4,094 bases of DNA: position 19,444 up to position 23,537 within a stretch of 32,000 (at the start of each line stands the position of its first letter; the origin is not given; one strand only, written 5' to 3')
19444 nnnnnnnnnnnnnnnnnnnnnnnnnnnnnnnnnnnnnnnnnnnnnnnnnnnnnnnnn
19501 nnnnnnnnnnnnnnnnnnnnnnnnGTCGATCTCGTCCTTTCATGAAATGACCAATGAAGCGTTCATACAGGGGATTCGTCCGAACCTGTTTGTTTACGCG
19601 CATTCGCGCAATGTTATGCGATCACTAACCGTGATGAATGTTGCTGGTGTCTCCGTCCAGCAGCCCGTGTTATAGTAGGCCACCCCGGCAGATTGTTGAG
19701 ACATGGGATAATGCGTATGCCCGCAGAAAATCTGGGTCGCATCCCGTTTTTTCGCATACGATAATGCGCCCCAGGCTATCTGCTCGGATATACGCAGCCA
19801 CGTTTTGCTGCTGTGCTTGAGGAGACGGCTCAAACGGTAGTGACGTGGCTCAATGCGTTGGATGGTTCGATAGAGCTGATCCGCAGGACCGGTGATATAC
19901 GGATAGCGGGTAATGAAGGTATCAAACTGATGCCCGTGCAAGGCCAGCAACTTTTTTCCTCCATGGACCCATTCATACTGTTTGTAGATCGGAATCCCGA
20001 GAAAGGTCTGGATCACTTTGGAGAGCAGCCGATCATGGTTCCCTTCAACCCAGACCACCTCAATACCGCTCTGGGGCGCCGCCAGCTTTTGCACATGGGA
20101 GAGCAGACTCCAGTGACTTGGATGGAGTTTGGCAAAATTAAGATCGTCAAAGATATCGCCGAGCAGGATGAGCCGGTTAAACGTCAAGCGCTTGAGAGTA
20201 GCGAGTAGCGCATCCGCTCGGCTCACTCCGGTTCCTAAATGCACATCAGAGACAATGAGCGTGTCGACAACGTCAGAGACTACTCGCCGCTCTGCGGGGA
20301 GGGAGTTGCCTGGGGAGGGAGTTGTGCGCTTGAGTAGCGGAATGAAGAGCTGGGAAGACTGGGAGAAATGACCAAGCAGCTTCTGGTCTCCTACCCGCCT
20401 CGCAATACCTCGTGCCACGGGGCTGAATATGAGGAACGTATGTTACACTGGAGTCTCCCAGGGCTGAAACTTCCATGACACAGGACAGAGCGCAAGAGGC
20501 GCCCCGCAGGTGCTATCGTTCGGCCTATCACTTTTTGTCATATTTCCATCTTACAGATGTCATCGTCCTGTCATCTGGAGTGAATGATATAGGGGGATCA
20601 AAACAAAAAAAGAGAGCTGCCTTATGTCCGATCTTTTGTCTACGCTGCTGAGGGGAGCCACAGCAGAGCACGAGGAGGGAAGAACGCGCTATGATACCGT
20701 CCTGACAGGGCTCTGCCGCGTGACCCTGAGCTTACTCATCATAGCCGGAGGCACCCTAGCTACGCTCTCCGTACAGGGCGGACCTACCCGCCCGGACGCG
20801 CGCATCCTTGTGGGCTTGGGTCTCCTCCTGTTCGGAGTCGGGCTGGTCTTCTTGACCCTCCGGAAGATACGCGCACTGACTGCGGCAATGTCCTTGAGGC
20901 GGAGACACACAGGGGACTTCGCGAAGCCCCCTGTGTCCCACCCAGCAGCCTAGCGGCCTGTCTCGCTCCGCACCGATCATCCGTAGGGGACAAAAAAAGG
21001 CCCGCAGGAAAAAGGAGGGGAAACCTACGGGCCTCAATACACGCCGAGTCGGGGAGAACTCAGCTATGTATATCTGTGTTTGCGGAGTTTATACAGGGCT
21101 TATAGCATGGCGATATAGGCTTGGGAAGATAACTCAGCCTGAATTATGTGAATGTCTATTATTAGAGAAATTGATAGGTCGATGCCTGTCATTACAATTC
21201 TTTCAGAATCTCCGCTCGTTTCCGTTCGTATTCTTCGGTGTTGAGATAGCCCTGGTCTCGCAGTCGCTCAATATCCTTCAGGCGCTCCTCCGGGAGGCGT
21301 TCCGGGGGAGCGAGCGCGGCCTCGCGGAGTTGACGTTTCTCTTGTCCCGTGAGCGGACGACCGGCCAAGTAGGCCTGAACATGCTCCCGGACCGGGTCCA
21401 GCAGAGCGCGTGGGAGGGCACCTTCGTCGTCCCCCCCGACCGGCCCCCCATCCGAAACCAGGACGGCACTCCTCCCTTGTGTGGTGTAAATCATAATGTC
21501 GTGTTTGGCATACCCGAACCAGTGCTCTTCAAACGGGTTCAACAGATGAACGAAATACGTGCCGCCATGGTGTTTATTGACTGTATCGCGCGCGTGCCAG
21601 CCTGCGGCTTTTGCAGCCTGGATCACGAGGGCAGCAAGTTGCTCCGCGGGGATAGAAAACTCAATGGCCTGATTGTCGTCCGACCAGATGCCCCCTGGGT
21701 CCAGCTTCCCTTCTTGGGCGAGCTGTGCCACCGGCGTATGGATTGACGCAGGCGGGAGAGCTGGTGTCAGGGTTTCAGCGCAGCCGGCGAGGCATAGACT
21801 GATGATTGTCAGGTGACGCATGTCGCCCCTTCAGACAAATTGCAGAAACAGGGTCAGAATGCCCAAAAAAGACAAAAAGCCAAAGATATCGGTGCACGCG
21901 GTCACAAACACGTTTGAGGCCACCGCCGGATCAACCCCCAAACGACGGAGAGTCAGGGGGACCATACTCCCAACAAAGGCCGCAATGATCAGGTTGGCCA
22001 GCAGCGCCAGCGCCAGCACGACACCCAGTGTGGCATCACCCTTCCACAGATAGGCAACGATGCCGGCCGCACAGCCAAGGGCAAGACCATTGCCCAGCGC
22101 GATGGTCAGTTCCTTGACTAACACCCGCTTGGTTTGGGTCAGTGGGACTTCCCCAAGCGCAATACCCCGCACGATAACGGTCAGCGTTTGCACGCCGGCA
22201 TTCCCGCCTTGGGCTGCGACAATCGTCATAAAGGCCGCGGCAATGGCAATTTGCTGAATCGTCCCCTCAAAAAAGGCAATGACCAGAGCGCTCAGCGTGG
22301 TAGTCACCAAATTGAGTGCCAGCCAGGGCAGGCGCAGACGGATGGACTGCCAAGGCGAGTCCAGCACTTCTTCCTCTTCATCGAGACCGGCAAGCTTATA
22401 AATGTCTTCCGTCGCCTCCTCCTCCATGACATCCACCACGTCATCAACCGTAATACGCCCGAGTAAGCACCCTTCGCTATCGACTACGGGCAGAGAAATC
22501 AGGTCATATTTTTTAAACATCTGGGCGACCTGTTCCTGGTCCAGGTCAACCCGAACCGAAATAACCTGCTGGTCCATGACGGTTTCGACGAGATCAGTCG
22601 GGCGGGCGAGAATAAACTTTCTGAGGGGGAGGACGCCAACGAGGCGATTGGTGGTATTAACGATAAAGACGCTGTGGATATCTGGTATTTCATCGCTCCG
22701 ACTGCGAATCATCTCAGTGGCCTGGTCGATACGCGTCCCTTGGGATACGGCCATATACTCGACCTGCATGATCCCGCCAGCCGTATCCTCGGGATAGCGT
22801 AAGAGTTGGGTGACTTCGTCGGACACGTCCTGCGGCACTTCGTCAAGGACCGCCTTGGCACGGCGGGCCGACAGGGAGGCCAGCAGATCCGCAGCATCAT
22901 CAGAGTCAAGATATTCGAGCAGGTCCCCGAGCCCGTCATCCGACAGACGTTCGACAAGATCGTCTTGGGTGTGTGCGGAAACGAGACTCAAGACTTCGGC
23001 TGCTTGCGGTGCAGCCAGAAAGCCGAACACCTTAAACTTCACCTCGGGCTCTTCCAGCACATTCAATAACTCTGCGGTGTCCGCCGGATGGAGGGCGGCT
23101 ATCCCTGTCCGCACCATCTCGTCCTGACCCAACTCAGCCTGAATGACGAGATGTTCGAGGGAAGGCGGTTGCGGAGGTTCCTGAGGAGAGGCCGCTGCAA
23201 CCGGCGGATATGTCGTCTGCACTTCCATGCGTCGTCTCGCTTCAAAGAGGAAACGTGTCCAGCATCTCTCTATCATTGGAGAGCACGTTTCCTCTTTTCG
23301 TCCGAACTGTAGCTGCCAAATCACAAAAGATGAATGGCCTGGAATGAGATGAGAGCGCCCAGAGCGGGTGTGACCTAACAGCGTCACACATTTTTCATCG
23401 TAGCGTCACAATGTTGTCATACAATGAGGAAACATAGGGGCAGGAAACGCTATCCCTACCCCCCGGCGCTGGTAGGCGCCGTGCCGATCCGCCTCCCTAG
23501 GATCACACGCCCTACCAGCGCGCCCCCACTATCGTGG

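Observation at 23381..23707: Tandem ~170-bp duplication of a Pho-box promoter plus structured ~95-nt module upstream of ppk1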

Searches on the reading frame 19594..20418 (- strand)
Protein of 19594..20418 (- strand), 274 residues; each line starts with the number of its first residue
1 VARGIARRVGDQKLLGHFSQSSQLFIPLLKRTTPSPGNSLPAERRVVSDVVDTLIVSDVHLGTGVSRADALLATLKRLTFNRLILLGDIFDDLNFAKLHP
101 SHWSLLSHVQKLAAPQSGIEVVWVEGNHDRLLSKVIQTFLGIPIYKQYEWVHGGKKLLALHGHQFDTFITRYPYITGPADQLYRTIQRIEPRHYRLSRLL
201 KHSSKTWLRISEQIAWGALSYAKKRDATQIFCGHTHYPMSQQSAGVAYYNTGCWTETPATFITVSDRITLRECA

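Call 10: search_protein_families(library=pfam, proteins=[window:19594-20418:-])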
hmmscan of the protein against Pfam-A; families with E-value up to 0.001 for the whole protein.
window:19594-20418:- (274 aa): 2 families
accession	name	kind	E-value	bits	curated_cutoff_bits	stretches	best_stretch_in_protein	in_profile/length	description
PF12850.12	Metallophos_2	-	7.9e-12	45.9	27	1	54-257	4-138/154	Calcineurin-like phosphoesterase superfamily domain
PF00149.33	Metallophos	-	1e-11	46.1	21.5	1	54-238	4-191/191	Calcineurin-like phosphoesterase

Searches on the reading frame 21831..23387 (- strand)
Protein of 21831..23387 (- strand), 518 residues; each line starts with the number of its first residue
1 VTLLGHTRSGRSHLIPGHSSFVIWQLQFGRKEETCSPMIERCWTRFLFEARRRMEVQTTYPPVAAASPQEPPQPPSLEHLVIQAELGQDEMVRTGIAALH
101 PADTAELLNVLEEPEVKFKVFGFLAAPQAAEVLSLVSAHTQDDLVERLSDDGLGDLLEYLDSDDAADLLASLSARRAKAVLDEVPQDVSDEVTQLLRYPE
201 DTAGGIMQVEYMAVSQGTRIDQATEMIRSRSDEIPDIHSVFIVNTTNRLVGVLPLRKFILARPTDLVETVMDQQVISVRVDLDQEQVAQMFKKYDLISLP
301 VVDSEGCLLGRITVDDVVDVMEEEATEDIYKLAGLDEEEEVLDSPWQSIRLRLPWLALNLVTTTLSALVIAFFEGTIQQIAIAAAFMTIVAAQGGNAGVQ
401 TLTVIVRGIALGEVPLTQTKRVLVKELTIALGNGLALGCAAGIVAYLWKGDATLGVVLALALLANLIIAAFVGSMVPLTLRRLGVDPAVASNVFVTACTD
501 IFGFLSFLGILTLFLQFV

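Call 10: search_protein_families(library=pfam, proteins=[window:21831-23387:-])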
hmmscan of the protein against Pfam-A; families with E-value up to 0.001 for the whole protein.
window:21831-23387:- (518 aa): 4 families
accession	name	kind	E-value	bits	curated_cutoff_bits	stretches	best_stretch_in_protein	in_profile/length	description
PF01769.21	MgtE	-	5.4e-33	114.4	27.6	1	387-510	1-125/125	Divalent cation transporter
PF03448.22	MgtE_N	-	5.1e-22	78.8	25.9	1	99-201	1-102/102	MgtE intracellular N domain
PF00571.33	CBS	-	6.1e-14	52.5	24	1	267-322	1-56/57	CBS domain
PF14841.11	FliG_M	-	0.00012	22.7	25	0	112-149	11-48/76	FliG middle domain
